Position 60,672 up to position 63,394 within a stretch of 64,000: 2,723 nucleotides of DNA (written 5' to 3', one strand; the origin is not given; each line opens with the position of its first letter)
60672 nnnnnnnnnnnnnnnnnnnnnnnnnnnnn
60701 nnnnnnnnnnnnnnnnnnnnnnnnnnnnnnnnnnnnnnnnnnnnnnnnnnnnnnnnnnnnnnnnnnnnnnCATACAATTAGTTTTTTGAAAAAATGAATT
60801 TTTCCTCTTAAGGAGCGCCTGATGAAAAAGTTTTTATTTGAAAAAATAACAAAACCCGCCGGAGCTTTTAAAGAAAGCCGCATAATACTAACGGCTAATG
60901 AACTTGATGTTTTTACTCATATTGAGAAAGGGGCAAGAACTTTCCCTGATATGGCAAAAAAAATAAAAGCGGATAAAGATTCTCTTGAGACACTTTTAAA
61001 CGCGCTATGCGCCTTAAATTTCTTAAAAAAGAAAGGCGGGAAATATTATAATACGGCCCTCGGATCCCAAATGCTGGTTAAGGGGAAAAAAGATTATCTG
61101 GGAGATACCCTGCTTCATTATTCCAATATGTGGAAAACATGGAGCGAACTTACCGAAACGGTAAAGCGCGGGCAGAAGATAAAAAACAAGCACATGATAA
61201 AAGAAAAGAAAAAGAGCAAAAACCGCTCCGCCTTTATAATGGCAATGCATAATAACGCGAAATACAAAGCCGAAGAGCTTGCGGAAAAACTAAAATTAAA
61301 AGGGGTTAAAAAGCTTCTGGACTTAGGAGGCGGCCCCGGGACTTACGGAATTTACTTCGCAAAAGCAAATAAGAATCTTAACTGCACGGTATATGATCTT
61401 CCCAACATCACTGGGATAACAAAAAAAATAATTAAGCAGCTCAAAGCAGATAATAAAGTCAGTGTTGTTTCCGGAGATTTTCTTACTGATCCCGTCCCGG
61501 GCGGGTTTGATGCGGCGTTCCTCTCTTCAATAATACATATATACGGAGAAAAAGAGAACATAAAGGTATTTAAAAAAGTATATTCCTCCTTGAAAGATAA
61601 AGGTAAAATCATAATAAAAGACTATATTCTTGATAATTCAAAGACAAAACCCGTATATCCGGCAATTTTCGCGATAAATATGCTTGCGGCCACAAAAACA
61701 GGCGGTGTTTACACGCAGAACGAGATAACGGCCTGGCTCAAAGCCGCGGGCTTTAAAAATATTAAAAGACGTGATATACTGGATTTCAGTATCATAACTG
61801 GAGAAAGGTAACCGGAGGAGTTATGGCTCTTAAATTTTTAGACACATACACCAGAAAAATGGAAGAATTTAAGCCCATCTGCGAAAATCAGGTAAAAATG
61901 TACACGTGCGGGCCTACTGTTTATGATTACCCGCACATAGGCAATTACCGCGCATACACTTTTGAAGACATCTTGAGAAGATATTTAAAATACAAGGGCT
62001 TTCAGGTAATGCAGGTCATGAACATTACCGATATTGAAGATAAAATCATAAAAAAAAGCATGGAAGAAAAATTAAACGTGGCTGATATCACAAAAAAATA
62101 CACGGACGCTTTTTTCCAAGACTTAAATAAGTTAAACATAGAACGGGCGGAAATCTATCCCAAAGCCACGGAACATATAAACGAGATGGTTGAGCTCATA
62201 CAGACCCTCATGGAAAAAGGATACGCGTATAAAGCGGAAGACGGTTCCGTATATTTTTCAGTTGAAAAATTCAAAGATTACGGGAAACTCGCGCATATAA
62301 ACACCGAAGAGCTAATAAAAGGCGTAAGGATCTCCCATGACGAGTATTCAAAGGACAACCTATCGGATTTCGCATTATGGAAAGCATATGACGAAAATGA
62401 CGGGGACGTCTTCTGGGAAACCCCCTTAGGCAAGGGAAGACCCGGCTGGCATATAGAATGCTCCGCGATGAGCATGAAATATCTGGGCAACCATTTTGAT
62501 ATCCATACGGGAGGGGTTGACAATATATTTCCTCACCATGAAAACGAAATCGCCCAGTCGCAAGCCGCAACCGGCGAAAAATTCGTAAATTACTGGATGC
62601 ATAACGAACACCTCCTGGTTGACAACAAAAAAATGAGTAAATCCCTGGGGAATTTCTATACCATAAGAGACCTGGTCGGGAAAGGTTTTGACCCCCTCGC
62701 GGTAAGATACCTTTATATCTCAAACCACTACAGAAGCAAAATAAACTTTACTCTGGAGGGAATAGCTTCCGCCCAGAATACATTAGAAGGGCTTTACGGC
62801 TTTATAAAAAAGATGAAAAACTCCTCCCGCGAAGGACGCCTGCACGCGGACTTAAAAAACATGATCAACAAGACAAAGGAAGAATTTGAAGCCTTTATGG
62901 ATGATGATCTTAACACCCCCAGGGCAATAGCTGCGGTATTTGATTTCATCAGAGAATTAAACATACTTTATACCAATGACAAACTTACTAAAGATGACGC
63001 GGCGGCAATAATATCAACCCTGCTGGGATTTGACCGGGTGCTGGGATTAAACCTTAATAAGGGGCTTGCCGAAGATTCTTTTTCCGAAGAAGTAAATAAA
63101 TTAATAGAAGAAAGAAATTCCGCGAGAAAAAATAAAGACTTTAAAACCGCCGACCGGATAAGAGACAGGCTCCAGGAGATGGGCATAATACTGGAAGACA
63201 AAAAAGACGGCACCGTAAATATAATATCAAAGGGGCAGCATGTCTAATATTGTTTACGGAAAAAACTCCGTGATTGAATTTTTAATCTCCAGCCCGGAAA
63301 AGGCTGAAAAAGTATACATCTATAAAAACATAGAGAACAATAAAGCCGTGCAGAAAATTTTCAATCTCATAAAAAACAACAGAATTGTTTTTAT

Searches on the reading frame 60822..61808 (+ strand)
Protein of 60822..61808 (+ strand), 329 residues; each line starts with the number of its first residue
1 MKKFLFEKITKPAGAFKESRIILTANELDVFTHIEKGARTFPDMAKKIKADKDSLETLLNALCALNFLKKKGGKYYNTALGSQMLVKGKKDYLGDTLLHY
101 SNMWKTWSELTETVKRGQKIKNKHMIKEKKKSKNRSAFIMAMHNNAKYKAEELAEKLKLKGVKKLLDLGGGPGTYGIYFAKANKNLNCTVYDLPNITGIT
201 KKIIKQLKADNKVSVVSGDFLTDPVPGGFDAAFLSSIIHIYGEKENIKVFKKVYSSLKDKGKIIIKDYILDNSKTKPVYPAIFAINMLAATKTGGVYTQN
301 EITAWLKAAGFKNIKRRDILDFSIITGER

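Call 81: search_protein_families(library=pfam, proteins=[window:60822-61808:+], max_evalue=0.00001)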
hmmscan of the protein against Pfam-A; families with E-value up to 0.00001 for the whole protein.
window:60822-61808:+ (329 aa): 5 families
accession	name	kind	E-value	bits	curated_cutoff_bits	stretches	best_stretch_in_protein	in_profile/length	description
PF00891.24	Methyltransf_2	-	6.3e-29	101.3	22.3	1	107-312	1-210/210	O-methyltransferase domain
PF08100.18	Dimerisation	-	1.2e-12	47.9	25.6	1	9-86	9-92/93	O-methyltransferase dimerisation domain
PF13649.12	Methyltransf_25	-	7.8e-07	30.1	27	1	166-261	2-97/97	Methyltransferase domain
PF13489.12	Methyltransf_23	-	5.1e-06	26.8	27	0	151-314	11-162/164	Methyltransferase domain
PF08242.18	Methyltransf_12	-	6e-06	27.4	30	0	166-263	1-98/98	Methyltransferase domain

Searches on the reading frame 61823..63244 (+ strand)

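Call 81: search_protein_families(library=pfam, proteins=[window:61823-63244:+], max_evalue=0.00001)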
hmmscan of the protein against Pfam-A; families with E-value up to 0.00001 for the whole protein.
window:61823-63244:+ (474 aa): 4 families
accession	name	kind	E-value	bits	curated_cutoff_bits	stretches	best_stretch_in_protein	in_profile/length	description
PF01406.26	tRNA-synt_1e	-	1.1e-118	396.4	27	1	16-318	2-300/301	tRNA synthetases class I (C) catalytic domain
PF09334.17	tRNA-synt_1g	-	5.3e-15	55.5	20.1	1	35-145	12-123/391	tRNA synthetases class I (M)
PF09190.17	DALR_2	-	6.3e-13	49.5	22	1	354-411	1-56/57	DALR domain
PF23493.1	CysS_C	-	2e-10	41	23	1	419-463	3-47/51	Cysteinyl-tRNA ligase anticodon binding domain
